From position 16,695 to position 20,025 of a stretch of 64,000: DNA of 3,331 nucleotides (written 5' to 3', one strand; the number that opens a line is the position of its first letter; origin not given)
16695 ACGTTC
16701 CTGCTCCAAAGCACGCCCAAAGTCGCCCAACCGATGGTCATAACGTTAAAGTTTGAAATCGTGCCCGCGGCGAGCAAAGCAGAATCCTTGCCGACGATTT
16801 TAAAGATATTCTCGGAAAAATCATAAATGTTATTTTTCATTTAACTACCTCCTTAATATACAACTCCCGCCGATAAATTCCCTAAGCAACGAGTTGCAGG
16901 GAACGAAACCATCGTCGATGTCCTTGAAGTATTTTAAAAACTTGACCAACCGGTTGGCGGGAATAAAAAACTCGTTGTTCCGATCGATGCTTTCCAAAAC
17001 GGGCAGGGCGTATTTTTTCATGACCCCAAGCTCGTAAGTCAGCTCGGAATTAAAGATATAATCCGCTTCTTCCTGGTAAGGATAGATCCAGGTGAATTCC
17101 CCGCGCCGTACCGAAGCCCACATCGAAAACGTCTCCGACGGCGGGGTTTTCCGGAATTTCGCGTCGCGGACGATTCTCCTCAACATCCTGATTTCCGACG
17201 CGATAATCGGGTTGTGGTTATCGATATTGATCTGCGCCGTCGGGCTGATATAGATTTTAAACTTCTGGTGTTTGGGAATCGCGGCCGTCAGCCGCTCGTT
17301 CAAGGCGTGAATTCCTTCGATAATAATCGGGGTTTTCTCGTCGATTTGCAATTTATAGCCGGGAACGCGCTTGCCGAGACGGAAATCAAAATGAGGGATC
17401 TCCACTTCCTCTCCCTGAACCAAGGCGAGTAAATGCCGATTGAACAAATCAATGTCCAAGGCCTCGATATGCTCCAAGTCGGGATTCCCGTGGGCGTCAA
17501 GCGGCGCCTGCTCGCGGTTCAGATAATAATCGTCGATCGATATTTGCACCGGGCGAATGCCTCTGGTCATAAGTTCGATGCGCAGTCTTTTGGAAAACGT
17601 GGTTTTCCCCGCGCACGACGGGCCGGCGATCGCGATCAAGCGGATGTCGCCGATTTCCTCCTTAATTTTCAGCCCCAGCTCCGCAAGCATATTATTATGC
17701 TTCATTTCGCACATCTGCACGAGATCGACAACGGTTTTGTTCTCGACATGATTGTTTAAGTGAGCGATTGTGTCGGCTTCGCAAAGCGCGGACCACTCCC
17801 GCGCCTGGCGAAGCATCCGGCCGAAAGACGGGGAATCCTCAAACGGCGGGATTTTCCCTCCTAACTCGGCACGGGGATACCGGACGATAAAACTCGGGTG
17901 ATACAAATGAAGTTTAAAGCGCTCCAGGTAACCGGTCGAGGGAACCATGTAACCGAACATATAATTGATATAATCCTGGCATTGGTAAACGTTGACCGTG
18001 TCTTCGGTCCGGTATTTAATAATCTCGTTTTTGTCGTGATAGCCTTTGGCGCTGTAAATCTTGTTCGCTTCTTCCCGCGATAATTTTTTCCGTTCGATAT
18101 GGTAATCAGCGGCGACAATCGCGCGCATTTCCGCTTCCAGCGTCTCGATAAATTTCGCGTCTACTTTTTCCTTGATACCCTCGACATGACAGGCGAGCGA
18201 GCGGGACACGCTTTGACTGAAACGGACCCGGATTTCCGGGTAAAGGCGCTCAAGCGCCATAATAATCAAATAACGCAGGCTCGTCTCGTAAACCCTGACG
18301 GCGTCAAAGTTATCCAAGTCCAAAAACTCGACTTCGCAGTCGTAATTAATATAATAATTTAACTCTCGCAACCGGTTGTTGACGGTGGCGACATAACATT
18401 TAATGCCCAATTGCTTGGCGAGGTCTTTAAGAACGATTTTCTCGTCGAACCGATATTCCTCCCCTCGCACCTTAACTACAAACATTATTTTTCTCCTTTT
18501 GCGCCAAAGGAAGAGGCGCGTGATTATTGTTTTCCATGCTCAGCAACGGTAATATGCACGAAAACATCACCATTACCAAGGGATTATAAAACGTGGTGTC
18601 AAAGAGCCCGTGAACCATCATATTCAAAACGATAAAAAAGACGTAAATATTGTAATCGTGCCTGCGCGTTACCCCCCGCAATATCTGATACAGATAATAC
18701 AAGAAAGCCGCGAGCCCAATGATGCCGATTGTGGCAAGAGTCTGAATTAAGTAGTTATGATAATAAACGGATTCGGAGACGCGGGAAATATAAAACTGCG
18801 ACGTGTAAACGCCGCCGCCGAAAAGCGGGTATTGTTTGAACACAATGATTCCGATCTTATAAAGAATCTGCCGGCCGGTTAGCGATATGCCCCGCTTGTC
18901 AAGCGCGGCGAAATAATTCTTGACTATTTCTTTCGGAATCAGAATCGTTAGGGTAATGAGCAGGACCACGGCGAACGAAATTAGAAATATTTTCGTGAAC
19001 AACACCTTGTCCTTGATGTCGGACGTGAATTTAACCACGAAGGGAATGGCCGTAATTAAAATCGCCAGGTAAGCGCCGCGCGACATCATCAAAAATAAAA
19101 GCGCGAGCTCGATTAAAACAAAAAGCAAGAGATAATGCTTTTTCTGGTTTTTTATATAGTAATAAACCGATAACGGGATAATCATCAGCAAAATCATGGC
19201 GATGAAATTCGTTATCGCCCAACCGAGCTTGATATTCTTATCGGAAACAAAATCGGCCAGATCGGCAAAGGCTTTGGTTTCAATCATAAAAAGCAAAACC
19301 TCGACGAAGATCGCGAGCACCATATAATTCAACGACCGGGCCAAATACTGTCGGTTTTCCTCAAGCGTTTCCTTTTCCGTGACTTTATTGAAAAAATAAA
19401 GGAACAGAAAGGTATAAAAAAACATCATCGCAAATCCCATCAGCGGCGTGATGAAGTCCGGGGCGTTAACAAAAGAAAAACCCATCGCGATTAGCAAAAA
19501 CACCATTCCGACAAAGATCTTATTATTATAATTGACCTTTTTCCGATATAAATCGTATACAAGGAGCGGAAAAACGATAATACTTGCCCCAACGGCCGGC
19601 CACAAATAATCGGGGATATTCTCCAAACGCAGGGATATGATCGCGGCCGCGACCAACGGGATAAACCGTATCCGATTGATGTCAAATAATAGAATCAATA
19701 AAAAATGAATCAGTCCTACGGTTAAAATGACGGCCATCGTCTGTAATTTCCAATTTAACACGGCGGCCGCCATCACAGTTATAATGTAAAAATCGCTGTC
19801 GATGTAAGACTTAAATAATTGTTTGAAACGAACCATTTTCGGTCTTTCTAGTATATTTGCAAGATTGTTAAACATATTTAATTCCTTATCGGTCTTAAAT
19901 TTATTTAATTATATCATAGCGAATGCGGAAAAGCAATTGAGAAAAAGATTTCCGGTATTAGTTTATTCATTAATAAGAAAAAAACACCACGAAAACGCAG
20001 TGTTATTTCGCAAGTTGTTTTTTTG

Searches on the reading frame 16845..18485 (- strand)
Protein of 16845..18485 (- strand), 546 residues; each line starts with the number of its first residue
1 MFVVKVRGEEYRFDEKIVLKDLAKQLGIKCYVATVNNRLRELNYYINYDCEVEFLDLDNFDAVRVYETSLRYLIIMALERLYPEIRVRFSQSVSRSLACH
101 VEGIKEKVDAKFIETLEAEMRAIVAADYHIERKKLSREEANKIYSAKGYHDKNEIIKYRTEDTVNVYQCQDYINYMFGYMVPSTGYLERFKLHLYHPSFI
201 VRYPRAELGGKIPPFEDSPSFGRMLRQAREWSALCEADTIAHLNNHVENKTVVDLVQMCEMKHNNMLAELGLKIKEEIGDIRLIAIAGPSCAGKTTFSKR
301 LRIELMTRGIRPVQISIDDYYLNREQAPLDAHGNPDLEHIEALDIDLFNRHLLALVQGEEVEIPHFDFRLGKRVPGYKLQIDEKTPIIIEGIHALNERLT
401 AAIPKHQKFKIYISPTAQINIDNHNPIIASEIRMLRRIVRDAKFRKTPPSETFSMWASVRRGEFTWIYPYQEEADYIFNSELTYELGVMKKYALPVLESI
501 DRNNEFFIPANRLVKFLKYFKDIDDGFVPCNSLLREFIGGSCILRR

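Call 83: search_protein_families(library=pfam, proteins=[window:16845-18485:-], max_evalue=0.00001)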
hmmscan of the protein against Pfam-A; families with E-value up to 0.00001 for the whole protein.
window:16845-18485:- (546 aa): 1 family
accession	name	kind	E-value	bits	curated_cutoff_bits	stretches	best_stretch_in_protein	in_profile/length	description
PF00485.24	PRK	-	1.5e-16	61.2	22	1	283-480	1-189/196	Phosphoribulokinase / Uridine kinase family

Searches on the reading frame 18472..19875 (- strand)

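Call 83: search_protein_families(library=pfam, proteins=[window:18472-19875:-], max_evalue=0.00001)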
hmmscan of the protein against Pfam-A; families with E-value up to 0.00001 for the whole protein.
window:18472-19875:- (467 aa): 1 family
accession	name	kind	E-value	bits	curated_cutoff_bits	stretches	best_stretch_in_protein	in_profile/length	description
PF04932.20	Wzy_C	-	3.5e-15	56.5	31.7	1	252-392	2-149/149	O-Antigen ligase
